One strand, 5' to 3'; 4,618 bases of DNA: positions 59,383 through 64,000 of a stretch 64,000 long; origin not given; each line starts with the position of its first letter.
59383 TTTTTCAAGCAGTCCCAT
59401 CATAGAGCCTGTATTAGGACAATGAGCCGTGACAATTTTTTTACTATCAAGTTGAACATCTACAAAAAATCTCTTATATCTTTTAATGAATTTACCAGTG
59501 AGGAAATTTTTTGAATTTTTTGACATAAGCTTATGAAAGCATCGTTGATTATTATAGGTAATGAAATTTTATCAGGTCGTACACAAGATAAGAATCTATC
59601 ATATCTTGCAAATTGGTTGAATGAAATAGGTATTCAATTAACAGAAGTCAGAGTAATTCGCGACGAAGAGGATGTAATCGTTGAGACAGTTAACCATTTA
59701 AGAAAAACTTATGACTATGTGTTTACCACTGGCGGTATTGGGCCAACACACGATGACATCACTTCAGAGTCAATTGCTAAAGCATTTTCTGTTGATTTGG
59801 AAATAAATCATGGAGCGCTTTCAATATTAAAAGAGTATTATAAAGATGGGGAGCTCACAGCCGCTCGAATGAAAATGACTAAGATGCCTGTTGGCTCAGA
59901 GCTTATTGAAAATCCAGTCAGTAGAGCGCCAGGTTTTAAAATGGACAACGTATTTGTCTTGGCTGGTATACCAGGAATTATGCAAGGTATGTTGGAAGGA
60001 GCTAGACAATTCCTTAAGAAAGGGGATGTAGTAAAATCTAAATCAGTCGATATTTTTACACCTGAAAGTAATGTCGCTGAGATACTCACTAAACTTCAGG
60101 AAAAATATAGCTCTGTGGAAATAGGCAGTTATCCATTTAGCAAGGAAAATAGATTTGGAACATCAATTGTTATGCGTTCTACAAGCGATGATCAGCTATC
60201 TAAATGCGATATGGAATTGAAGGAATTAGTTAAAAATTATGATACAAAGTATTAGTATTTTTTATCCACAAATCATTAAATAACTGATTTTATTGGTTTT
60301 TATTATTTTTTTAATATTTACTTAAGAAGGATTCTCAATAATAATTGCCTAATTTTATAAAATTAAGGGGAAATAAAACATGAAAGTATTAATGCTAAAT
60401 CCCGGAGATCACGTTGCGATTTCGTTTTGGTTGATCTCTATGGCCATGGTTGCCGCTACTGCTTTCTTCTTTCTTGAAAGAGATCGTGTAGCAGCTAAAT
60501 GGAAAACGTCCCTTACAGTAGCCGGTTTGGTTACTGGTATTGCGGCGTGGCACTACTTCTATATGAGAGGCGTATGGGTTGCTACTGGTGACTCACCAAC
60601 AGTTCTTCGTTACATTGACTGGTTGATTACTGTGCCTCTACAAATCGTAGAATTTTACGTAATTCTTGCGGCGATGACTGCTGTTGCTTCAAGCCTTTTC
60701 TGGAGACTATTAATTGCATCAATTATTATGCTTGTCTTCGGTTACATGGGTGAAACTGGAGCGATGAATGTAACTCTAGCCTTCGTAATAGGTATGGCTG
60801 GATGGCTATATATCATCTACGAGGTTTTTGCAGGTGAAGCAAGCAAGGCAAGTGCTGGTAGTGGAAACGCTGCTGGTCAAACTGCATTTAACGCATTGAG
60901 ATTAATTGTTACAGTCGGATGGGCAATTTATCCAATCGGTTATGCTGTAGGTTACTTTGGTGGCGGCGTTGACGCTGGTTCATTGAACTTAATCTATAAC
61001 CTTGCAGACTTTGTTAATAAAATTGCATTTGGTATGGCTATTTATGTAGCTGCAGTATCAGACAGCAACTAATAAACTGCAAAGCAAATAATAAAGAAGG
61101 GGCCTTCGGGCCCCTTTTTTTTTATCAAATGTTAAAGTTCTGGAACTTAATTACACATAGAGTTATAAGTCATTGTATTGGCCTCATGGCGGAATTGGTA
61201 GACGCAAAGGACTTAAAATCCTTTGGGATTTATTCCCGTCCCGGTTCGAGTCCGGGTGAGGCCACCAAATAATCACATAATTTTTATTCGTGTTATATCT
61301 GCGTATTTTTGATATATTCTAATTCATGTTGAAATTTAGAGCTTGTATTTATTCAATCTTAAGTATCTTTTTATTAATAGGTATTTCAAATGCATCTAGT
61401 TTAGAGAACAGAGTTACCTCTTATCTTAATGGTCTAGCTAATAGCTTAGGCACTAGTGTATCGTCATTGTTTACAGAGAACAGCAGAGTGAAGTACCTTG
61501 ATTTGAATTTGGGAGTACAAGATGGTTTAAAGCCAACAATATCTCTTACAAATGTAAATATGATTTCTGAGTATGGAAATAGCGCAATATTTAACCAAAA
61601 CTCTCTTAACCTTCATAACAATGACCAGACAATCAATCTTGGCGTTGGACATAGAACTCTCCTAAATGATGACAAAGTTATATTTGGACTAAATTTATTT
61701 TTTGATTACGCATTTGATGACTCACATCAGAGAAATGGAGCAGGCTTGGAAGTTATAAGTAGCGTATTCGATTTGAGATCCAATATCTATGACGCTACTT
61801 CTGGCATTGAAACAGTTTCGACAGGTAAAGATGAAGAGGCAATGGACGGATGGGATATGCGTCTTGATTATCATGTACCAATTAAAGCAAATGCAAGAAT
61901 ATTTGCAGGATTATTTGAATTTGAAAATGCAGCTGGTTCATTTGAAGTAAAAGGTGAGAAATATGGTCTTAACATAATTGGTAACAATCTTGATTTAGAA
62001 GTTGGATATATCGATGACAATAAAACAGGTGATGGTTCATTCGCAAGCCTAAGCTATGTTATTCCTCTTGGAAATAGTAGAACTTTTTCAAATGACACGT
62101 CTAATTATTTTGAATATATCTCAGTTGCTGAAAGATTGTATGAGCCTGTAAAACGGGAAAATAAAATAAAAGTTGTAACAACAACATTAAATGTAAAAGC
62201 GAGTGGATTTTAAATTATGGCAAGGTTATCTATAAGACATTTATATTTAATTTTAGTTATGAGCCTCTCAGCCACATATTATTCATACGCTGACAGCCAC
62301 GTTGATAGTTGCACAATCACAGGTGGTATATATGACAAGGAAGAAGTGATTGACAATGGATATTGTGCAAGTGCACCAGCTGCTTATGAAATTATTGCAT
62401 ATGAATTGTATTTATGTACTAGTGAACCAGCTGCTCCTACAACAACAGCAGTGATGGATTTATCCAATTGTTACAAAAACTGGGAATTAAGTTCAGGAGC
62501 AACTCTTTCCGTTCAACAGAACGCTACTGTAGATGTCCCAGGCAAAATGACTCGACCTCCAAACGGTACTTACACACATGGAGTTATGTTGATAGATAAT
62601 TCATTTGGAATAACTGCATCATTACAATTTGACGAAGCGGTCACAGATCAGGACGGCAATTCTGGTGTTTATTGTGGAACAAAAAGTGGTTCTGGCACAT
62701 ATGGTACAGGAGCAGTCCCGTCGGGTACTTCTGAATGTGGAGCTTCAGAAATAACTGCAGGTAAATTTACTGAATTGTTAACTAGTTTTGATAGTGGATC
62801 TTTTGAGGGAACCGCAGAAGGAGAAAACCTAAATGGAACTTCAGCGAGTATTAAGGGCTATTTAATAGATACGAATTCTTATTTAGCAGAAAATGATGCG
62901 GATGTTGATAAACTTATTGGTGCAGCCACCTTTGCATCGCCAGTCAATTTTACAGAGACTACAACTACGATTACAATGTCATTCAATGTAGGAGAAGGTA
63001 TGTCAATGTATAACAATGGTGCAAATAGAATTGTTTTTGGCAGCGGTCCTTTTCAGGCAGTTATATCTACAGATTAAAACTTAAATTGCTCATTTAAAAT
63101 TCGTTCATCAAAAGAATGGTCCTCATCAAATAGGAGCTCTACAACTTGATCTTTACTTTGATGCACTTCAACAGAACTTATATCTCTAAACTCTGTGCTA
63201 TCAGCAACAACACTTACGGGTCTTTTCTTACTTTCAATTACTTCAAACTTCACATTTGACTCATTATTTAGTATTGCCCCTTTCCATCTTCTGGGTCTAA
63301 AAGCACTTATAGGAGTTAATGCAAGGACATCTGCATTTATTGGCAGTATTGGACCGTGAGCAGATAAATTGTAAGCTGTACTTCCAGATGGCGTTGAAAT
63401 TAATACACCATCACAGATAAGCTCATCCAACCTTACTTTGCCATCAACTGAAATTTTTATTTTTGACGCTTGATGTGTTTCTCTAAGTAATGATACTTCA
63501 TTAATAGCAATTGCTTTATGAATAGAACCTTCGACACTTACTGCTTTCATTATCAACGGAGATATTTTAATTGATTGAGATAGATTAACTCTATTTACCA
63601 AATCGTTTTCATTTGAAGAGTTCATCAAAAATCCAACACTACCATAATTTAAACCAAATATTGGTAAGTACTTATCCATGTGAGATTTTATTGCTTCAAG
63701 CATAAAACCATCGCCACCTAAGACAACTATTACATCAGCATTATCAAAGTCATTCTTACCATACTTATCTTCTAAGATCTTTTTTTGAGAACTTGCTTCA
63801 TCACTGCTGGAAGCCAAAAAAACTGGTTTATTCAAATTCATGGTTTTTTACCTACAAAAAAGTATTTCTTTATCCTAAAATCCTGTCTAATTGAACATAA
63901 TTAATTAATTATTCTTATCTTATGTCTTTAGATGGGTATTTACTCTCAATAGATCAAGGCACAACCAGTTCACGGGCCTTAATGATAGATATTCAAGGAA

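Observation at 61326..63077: Barrel-plus-linker-only inverse autotransporter followed in frame by a separately exported Cys-containing protein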

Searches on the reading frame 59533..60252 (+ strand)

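Call 85: search_protein_families(library=pfam, proteins=[window:59533-60252:+], max_evalue=0.00001)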
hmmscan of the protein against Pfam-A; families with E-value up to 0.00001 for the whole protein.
window:59533-60252:+ (240 aa): 2 families
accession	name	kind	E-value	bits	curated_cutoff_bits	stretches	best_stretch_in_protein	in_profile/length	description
PF00994.29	MoCF_biosynth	-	1.1e-29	103.4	26.6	1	5-156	2-136/144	Probable molybdopterin binding domain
PF24102.1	FLAD1_M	-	5.6e-17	61.8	27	1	169-234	4-70/78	FAD synthase, middle domain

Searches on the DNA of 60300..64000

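Call 79: search_rna_families(source=window, start=60300, end=64000, threshold=evalue, max_evalue=0.1)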
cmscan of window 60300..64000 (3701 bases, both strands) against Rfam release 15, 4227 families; matches with E-value up to 0.1: 2.
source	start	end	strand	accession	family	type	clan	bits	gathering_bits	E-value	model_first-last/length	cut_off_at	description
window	61180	61264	+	RF00005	tRNA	Gene; tRNA;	CL00001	60.5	29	7.4e-12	1-71/71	no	tRNA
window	61087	61151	-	RF02064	STnc370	Gene; sRNA;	-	33.9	54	0.048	1-71/71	no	Enterobacterial sRNA STnc370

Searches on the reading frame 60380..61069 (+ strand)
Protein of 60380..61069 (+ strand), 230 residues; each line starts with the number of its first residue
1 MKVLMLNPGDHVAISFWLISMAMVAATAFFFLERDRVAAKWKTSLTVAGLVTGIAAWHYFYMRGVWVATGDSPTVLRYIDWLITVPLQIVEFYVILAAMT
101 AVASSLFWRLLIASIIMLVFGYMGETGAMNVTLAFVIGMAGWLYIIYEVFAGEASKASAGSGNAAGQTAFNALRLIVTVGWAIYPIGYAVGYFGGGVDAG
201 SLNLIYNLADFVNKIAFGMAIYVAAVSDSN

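Call 85: search_protein_families(library=pfam, proteins=[window:60380-61069:+], max_evalue=0.00001)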
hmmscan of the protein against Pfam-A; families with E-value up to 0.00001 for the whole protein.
window:60380-61069:+ (230 aa): 1 family
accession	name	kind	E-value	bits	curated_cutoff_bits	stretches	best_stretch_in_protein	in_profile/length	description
PF01036.24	Bac_rhodopsin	-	1.9e-46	158.7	24.6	1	13-224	4-220/224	Bacteriorhodopsin-like protein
